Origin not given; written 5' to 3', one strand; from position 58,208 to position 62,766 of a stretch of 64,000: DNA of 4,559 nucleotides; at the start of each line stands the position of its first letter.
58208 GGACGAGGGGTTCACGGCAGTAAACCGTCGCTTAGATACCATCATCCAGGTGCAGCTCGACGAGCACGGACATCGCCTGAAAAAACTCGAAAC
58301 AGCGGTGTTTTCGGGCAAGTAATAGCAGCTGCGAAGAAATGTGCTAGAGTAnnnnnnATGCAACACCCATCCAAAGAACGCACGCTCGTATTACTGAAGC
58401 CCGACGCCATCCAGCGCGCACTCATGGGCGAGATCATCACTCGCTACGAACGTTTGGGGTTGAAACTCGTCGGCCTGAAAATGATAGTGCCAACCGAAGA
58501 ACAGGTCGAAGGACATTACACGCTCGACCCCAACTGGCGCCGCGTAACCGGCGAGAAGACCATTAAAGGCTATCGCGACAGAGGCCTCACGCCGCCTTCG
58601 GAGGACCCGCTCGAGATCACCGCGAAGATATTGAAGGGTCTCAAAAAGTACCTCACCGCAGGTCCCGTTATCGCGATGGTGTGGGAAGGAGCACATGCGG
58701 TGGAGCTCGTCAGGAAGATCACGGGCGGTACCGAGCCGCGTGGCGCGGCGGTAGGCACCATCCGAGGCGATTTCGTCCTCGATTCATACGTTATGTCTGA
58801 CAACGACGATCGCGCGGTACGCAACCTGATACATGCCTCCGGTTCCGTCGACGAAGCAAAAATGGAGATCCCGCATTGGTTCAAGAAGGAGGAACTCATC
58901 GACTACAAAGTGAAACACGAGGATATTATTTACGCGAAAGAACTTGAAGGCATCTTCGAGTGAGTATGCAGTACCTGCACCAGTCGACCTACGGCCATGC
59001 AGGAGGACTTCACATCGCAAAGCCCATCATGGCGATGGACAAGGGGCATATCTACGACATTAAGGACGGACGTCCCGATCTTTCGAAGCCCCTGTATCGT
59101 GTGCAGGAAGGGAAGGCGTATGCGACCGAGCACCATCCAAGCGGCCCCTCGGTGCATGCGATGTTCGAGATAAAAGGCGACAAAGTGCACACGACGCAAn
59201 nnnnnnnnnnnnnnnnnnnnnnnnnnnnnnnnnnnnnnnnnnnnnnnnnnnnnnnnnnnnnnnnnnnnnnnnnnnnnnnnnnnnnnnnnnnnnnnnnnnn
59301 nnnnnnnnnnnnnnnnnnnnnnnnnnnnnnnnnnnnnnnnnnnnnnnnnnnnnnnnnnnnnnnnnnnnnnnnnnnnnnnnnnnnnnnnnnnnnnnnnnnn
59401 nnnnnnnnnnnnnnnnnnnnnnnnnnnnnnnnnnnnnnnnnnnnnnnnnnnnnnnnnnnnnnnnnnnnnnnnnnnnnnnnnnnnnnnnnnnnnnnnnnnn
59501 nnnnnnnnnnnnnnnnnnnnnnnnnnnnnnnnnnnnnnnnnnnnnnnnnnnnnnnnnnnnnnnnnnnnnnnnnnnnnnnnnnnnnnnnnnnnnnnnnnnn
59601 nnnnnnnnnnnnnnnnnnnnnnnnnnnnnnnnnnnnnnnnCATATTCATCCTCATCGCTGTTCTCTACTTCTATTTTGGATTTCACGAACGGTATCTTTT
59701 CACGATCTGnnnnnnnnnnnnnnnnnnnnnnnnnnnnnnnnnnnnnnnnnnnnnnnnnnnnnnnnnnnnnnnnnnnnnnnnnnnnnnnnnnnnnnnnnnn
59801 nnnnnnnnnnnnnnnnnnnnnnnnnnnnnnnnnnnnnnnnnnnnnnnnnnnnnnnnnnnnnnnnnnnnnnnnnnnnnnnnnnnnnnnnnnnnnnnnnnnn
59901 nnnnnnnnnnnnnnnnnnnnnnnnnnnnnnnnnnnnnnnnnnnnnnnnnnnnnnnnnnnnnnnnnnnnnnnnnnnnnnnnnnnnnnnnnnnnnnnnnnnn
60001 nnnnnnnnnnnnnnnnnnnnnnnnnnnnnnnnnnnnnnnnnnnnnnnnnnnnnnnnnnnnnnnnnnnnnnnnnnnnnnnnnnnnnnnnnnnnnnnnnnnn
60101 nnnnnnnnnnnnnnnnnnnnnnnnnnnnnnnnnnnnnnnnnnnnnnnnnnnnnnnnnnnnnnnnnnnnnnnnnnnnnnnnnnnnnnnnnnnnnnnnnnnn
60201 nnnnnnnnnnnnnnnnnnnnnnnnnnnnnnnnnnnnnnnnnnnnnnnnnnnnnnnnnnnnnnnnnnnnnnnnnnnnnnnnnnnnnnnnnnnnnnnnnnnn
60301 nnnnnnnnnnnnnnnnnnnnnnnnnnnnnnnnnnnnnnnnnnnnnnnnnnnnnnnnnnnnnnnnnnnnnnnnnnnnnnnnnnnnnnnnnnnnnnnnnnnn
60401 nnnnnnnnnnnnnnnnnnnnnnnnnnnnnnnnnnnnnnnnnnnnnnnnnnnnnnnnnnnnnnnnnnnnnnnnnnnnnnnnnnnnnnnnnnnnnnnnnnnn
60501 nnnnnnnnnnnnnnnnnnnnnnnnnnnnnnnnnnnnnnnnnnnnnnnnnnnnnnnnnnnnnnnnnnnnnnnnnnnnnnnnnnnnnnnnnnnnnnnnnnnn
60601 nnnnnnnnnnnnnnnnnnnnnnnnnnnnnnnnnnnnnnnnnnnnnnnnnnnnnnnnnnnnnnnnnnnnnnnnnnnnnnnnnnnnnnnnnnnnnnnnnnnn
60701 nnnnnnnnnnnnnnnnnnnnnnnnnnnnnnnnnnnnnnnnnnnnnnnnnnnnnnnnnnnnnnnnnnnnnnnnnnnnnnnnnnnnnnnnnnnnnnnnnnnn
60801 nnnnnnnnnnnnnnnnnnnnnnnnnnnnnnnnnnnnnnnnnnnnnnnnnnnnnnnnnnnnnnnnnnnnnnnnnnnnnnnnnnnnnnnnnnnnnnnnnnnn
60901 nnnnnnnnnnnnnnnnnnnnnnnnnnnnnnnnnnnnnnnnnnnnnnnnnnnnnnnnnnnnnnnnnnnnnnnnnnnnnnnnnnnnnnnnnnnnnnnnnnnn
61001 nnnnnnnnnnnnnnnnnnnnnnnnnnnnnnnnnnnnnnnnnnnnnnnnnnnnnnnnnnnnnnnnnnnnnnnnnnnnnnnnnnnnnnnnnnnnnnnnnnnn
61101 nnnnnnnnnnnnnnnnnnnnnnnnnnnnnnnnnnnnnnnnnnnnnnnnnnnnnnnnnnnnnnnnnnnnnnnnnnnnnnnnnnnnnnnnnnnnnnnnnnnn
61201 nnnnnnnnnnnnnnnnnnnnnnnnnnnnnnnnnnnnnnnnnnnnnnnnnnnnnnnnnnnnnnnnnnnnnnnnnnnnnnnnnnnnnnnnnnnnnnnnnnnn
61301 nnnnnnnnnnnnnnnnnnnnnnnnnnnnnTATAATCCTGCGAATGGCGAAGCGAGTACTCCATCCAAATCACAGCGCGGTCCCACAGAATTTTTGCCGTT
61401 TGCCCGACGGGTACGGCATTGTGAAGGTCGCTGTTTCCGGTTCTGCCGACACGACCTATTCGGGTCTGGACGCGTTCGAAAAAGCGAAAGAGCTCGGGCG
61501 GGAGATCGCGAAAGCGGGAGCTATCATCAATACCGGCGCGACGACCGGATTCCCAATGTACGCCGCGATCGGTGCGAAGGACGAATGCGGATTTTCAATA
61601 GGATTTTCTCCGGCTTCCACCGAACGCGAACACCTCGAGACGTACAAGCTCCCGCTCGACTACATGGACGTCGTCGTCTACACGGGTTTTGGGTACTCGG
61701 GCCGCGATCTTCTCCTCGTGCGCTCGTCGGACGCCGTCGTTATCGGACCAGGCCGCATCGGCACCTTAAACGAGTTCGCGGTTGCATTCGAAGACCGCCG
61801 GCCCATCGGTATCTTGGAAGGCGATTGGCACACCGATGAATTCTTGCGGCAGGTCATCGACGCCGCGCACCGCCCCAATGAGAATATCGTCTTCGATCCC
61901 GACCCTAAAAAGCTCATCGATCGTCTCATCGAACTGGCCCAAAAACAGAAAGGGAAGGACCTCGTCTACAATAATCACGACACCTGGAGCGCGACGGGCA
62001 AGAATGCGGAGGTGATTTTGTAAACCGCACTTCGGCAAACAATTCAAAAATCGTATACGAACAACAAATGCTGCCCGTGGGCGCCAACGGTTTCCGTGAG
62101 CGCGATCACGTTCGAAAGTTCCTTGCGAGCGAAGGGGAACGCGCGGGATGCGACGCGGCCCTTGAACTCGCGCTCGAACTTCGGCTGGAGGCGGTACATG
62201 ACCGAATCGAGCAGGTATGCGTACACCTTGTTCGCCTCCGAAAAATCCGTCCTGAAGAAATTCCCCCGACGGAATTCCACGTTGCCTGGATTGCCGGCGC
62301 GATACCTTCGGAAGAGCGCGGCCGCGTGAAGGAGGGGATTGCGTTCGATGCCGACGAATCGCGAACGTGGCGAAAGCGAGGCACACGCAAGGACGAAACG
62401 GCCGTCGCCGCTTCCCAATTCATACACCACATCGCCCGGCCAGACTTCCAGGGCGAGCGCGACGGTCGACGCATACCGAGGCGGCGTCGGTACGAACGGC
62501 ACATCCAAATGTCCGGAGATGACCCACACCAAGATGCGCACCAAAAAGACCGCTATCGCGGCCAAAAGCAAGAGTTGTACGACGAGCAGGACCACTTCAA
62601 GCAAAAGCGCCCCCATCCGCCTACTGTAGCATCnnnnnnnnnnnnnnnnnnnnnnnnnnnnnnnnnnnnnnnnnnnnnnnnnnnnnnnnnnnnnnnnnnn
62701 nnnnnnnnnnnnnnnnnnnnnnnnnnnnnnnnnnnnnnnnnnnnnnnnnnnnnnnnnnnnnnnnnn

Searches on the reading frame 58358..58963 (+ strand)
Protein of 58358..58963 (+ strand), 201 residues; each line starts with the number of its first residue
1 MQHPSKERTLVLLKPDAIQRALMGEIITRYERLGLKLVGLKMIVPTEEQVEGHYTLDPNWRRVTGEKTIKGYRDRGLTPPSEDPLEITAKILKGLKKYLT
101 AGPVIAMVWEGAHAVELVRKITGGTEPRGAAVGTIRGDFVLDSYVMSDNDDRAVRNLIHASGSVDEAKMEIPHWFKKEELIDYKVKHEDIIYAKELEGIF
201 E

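Call 24: search_protein_families(library=pfam, proteins=[window:58358-58963:+], max_evalue=0.01)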
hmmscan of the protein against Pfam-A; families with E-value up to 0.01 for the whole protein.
window:58358-58963:+ (201 aa): 2 families
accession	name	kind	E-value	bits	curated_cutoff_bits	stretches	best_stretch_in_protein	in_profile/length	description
PF00334.24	NDK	-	1.6e-36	125.6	27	2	93-179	58-134/135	Nucleoside diphosphate kinase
PF01701.23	PSI_PsaJ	-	0.0012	19.8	22.4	1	93-115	2-24/37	Photosystem I reaction centre subunit IX / PsaJ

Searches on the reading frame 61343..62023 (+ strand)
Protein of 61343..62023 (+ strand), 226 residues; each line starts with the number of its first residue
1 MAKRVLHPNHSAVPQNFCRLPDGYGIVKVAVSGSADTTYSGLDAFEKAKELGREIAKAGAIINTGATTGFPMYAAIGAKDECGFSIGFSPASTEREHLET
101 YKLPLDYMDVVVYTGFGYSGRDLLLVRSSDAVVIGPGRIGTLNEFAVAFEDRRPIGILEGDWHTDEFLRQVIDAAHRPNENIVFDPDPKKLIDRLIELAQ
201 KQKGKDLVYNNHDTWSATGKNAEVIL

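Call 24: search_protein_families(library=pfam, proteins=[window:61343-62023:+], max_evalue=0.01)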
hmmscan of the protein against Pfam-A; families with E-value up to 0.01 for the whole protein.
window:61343-62023:+ (226 aa): 2 families
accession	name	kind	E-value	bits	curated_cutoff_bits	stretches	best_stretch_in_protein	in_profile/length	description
PF18306.6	LDcluster4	-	2.4e-31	108.8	26.3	1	28-191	3-150/151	SLOG cluster4 family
PF03641.19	Lysine_decarbox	-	0.0032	18.1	27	1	119-158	43-88/131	Possible lysine decarboxylase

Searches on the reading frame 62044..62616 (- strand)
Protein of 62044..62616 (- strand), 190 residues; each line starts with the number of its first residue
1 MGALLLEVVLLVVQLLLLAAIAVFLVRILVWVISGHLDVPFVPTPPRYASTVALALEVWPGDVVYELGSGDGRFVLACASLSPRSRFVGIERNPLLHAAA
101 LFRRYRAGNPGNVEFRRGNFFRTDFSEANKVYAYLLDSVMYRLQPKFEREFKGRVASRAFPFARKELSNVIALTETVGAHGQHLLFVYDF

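Call 43: search_protein_families(library=pfam, proteins=[window:62044-62616:-], max_evalue=0.001)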
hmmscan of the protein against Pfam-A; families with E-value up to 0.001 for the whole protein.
window:62044-62616:- (190 aa): 3 families
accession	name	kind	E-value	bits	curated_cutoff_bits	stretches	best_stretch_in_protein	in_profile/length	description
PF13847.12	Methyltransf_31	-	0.00011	22.3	27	1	61-126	4-71/145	Methyltransferase domain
PF13649.12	Methyltransf_25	-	0.00048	21.2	27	1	64-134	1-69/97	Methyltransferase domain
PF02390.23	Methyltransf_4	-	0.00049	20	24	1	63-119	4-59/173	Putative methyltransferase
